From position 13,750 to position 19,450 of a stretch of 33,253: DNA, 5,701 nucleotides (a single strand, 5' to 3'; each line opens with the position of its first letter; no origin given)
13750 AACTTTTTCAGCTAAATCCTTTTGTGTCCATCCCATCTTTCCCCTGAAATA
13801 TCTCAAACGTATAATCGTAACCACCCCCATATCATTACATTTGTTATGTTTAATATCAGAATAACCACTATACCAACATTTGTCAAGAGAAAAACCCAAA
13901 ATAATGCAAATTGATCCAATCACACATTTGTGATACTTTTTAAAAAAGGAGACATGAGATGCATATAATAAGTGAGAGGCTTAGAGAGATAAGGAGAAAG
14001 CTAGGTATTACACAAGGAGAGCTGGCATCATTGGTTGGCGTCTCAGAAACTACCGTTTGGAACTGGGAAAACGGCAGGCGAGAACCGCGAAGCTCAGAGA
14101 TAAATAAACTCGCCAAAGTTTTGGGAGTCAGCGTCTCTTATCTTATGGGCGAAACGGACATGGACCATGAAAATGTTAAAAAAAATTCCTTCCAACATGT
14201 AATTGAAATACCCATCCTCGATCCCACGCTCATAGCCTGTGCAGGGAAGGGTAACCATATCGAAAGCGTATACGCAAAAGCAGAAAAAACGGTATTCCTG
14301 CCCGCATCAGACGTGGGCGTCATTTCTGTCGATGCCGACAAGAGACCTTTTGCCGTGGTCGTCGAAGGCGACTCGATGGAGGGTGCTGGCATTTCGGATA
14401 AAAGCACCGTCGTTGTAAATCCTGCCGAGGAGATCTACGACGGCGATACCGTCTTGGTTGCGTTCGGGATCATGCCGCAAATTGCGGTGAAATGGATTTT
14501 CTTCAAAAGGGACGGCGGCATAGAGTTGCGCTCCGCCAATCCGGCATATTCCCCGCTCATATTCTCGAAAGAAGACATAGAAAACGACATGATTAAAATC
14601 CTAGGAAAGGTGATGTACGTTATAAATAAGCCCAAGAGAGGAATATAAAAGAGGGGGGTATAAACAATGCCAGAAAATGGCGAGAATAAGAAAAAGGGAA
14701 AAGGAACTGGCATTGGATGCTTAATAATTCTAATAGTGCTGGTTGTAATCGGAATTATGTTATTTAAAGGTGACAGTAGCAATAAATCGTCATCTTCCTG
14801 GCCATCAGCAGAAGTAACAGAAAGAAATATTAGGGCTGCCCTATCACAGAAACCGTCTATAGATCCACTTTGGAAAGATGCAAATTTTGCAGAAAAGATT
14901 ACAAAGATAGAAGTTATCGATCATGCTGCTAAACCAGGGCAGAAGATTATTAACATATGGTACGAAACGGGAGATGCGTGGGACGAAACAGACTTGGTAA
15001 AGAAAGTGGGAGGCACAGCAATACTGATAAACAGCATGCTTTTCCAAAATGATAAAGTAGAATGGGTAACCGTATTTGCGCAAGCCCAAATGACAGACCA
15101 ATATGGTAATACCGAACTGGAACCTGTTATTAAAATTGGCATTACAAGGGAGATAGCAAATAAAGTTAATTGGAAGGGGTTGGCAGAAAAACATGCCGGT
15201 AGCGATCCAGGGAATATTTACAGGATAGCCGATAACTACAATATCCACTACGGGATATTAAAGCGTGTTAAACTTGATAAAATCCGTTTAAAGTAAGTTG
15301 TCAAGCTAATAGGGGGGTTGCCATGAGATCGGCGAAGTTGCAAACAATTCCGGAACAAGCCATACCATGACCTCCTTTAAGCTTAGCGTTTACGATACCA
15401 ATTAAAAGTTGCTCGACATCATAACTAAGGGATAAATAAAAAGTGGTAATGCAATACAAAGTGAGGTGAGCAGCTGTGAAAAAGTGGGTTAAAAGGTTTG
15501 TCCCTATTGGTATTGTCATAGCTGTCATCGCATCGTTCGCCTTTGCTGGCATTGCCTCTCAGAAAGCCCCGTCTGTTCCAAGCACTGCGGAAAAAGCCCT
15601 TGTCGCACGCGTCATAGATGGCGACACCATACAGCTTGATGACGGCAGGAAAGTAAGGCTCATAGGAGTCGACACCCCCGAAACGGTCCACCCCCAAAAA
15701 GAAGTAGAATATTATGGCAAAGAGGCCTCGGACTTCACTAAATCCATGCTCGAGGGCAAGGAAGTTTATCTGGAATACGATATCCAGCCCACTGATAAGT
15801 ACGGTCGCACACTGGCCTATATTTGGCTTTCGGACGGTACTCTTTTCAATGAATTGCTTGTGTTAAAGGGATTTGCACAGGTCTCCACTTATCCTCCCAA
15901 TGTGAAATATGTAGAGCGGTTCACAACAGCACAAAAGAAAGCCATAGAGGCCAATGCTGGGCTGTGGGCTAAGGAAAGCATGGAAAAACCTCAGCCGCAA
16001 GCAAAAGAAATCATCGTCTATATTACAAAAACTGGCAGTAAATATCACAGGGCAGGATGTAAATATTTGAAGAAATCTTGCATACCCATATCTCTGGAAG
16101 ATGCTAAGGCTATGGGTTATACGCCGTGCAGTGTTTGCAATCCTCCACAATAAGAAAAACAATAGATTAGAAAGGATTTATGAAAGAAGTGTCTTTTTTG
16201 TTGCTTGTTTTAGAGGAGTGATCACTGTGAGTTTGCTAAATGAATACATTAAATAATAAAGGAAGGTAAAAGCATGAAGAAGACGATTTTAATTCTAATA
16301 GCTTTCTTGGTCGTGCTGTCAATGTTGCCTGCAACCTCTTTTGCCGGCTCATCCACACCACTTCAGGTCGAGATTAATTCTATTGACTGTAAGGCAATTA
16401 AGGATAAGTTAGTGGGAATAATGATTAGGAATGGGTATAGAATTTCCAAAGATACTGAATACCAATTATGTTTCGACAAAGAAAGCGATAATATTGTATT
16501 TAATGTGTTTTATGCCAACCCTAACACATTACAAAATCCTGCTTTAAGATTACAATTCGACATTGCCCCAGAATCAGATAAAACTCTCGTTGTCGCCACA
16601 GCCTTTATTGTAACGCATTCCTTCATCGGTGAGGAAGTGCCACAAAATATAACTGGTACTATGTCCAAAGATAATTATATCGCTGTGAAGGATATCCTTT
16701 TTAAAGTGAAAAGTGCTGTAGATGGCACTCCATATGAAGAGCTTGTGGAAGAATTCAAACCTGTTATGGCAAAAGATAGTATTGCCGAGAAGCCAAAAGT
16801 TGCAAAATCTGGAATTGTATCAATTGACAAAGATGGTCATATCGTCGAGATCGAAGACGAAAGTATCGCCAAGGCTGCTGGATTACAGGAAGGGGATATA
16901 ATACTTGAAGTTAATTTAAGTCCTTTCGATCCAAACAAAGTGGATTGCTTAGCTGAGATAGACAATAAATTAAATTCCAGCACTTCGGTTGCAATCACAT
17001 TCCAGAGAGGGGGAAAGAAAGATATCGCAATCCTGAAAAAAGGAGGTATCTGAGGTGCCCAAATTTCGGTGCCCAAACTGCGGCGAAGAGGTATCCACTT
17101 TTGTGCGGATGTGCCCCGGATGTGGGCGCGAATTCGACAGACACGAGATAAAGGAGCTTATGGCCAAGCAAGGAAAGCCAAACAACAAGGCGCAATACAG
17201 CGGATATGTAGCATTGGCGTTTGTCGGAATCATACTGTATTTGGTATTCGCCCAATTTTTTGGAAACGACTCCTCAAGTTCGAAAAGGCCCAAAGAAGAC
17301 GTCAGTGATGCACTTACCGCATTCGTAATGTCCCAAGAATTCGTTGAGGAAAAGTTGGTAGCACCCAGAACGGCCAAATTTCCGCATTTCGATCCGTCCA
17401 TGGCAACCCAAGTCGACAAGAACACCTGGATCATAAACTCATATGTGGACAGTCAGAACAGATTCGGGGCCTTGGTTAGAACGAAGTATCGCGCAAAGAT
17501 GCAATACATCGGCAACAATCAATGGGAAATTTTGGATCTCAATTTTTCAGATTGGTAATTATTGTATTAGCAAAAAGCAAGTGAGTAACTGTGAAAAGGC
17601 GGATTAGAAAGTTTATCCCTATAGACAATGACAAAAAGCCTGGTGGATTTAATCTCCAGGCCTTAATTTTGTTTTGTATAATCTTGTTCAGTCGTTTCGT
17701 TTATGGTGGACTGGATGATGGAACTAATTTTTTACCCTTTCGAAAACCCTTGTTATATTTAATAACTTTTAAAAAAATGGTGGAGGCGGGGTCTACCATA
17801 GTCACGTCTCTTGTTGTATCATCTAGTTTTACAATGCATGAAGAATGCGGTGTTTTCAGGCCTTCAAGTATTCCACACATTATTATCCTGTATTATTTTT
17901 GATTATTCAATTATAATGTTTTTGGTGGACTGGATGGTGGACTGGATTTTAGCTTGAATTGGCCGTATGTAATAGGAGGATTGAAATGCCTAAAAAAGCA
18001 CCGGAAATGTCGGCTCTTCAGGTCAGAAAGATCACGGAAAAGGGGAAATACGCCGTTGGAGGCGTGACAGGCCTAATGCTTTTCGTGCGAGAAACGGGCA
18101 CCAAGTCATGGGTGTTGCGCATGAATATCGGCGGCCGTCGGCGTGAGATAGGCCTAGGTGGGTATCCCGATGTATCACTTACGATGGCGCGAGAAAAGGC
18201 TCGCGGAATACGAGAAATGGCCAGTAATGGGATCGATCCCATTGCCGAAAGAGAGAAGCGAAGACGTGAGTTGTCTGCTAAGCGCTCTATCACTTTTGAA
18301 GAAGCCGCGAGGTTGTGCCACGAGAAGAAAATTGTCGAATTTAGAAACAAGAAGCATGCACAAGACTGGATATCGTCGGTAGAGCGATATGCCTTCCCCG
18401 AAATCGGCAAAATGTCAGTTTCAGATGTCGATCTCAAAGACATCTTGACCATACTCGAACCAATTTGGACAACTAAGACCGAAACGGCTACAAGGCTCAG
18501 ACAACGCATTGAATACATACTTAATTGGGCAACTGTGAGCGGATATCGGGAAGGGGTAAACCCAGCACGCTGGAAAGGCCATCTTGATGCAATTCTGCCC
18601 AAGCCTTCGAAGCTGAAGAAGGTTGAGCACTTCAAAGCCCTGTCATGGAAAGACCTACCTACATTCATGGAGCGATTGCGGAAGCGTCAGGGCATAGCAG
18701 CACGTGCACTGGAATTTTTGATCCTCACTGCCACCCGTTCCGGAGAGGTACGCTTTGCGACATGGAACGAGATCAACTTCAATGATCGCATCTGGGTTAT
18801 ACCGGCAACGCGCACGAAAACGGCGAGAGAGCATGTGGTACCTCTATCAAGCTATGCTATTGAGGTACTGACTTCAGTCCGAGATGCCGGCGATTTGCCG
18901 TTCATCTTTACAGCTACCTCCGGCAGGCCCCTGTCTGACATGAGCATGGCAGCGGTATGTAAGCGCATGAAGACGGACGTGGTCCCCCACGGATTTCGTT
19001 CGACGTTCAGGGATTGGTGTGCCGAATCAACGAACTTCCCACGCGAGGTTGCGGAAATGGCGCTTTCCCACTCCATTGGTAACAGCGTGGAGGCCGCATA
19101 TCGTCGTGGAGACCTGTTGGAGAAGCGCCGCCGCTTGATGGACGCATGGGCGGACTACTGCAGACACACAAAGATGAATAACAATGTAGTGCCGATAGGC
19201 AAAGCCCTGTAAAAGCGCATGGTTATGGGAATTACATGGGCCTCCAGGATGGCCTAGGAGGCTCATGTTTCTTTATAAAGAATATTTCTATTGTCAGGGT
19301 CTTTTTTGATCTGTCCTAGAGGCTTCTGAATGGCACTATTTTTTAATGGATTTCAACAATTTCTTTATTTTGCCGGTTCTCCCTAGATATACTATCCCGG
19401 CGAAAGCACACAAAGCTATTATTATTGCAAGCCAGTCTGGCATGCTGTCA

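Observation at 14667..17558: Four-gene envelope-targeted cassette between repressor and integrase: candidate undescribed superinfection-exclusion, defence or lysogenic-conversion module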

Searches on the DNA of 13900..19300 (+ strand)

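Call 12: search_dna_similar(query=window:13900-19300:+, collection=phages, mode=distant, max_rows=15)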
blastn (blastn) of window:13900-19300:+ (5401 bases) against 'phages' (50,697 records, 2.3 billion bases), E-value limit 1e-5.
No match.

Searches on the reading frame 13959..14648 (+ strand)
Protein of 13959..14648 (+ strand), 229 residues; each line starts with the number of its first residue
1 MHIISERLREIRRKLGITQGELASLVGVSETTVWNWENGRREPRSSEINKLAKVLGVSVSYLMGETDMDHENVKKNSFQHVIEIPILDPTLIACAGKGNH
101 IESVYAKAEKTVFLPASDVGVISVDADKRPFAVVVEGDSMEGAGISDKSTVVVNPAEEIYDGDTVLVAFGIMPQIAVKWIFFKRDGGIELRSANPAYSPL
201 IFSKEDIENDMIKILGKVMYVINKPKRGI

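Call 3: search_protein_families(library=pfam, proteins=[window:13959-14648:+], max_evalue=0.1)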
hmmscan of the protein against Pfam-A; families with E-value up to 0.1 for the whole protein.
window:13959-14648:+ (229 aa): 21 families
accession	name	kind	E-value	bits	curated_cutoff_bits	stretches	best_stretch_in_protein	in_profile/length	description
PF00717.28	Peptidase_S24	-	9.3e-18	64.5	23.3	1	105-219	18-116/116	Peptidase S24-like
PF01381.28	HTH_3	-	8.1e-16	58.2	23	1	8-62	1-55/55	Helix-turn-helix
PF13560.12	HTH_31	-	1.1e-13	51.7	27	1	5-59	3-58/64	Helix-turn-helix domain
PF12844.13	HTH_19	-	2.4e-11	43.8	30.2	1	6-63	2-59/64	Helix-turn-helix domain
PF13443.12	HTH_26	-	9.9e-07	29.4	22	1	7-60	1-55/63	Cro/C1-type HTH DNA-binding domain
PF13412.12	HTH_24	-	0.00026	20.9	21.9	1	8-34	9-35/48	Winged helix-turn-helix DNA-binding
PF20432.4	Xre-like-HTH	-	0.00036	21.2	25.8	1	9-36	16-42/63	Antitoxin Xre-like helix-turn-helix domain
PF07022.19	Phage_CI_repr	-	0.0004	21.1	22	1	12-64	7-59/65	Bacteriophage CI repressor helix-turn-helix domain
PF13384.12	HTH_23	-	0.0008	19.6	24.6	1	7-36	7-37/50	Homeodomain-like domain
PF15731.11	MqsA_antitoxin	-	0.0021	18.6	30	1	6-55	72-120/131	Antitoxin component of bacterial toxin-antitoxin system, MqsA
PF15943.11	YdaS_toxin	-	0.0055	16.9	30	1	19-42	11-34/65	Bacterial toxin YdaS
PF04967.18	HTH_10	-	0.006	16.8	23.1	0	42-60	20-38/53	HTH DNA binding domain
PF08279.18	HTH_11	-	0.0061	16.9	25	1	15-35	15-34/55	HTH domain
PF13022.12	HTH_Tnp_1_2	-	0.027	15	27.9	1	17-38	27-48/122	Helix-turn-helix of insertion element transposase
PF13404.12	HTH_AsnC-type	-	0.037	14.3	27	0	18-34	19-35/42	AsnC-type helix-turn-helix domain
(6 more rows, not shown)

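Call 4: search_protein_families(library=padloc, proteins=[window:13959-14648:+], max_evalue=0.1)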
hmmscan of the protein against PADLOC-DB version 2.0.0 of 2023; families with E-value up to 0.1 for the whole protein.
window:13959-14648:+ (229 aa): 27 families (the best 25 are shown)
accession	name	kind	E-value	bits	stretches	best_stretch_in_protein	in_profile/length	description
PDLC02926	HTH_VI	-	6.1e-13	46.9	1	4-83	2-81/92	-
PDLC03951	RmrA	-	1.1e-12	45.7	1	5-69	10-74/400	-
PDLC04142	capH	-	1.4e-12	46.5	1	2-69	5-72/103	capH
PDLC03952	RmrA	-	4.7e-12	43.4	1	3-119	22-136/395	-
PDLC03949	RmrA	-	2.5e-11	41.1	1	5-80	4-78/363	-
PDLC03954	RmrA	-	7.8e-11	39.5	1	5-82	12-88/380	-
PDLC03945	RmrA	-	1.5e-10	38.8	1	5-76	4-76/394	-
PDLC03948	RmrA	-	1.3e-09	35.4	1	4-79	9-84/397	-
PDLC03947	RmrA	-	7.7e-09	32.9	1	3-73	11-81/383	-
PDLC03946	RmrA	-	1.1e-08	32.3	1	5-119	4-115/357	-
PDLC03956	RmrA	-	8.4e-08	29.7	1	4-68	9-74/399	-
PDLC03944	RmrA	-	2.7e-07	28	1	3-70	6-73/384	-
PDLC03953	RmrA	-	2.9e-07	28.1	1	4-63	6-65/373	-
PDLC03665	Control_protein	-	4.4e-07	28.1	1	5-69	10-75/77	control protein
PDLC03955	RmrA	-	1.6e-05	22.4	1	6-68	23-85/371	-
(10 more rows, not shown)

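Call 5: search_protein_families(library=phrogs, proteins=[window:13959-14648:+], max_evalue=0.1)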
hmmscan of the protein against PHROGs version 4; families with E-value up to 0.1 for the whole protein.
window:13959-14648:+ (229 aa): 62 families (the best 25 are shown)
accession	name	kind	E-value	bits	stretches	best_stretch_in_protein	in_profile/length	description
phrog_4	-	transcription regulation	1.6e-41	143.6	1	2-227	135-341/400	transcriptional repressor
phrog_8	-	transcription regulation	1.5e-25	91.4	1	1-90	74-150/346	transcriptional regulator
phrog_2967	-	transcription regulation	1.7e-17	64.7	1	2-70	9-77/225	transcriptional regulator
phrog_3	-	transcription regulation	2.4e-16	61.5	1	1-76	86-163/430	transcriptional repressor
phrog_5823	-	transcription regulation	2e-15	57.8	1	4-74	7-78/404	transcriptional regulator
phrog_2439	-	transcription regulation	2.1e-15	57.5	1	3-79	7-81/367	transcriptional regulator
phrog_2328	-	transcription regulation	2e-14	54.5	1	4-67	16-79/128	transcriptional repressor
phrog_4836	-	transcription regulation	5.5e-13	49.9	1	6-74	78-146/194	CII-like regulator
phrog_811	-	DNA, RNA and nucleotide metabolism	4.4e-11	43.5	1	130-225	48-135/140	UmuD-like protein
phrog_2104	-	unknown function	5.2e-11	43.7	1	5-52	41-88/103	-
phrog_6201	-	transcription regulation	6.9e-11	43.1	1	128-224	26-117/121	CI-like repressor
phrog_4739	-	unknown function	2.3e-09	38.1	1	4-77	68-141/167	-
phrog_7950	-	transcription regulation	9.1e-09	36.3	1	6-49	10-53/68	transcriptional repressor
phrog_7241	-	transcription regulation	9.4e-09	36.4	1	8-62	66-120/122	transcriptional regulator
phrog_1373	-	transcription regulation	7e-08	33.6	1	4-73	64-134/166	transcriptional regulator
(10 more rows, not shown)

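Call 6: search_protein_families(library=ncbifam, proteins=[window:13959-14648:+], max_evalue=0.1)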
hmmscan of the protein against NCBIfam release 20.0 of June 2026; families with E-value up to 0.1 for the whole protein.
window:13959-14648:+ (229 aa): 27 families (the best 25 are shown)
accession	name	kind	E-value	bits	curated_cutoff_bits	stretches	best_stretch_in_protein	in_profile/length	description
NF041951.1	phage_RstR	subfamily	6.9e-14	52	80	1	4-81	3-81/108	RstR family transcriptional repressor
TIGR00498.1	lexA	equivalog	5e-12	45.8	110.95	1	124-224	109-201/203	transcriptional repressor LexA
NF007257.0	PRK09706.1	subfamily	6.8e-12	45.4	101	1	3-71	5-74/135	transcriptional repressor DicA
TIGR03070.1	couple_hipB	subfamily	1.9e-11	43.7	71.65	1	3-57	2-56/58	type II toxin-antitoxin system Y4mF family antitoxin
NF052239.1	antitox_spr1629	equivalog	3.3e-10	39.6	335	1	5-77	4-77/377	spr1629 family repressor/antitoxin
NF007621.2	PRK10276.1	subfamily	4.5e-10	39.6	110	1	124-222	23-114/115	translesion error-prone DNA polymerase V autoproteolytic subunit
TIGR03830.1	CxxCG_CxxCG_HTH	subfamily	9.7e-08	31.9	61.8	1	4-52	66-113/127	type II TA system antitoxin MqsA family protein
TIGR00270.2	TIGR00270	equivalog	2.3e-07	30.8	110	1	6-74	78-146/159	multiprotein bridging factor aMBF1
NF007408.0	PRK09943.1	equivalog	3.3e-07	30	211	1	5-72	9-76/185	HTH-type transcriptional regulator PuuR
NF047948.1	male_kill_WMK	equivalog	4.6e-07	29.6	300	1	5-76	164-234/300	WO male-killing family protein Wmk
NF047542.1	telomere_Tap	equivalog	6.9e-07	28.4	600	1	7-57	22-71/695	telomere-associated protein Tap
NF048000.1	ECH1013_TF_S24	equivalog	1.2e-06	28.6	300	1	4-220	3-199/204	ECH_1013 family putative transcriptional regulator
NF003162.0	PRK04140.1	equivalog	3.2e-06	26.4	263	1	3-136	126-234/317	transcriptional regulator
NF041265.1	NadS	equivalog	4.9e-06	26.7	60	1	8-48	35-75/94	NadS family protein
NF007481.0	PRK10072.1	equivalog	2.9e-05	24.5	110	1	8-52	38-81/96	HTH-type transcriptional regulator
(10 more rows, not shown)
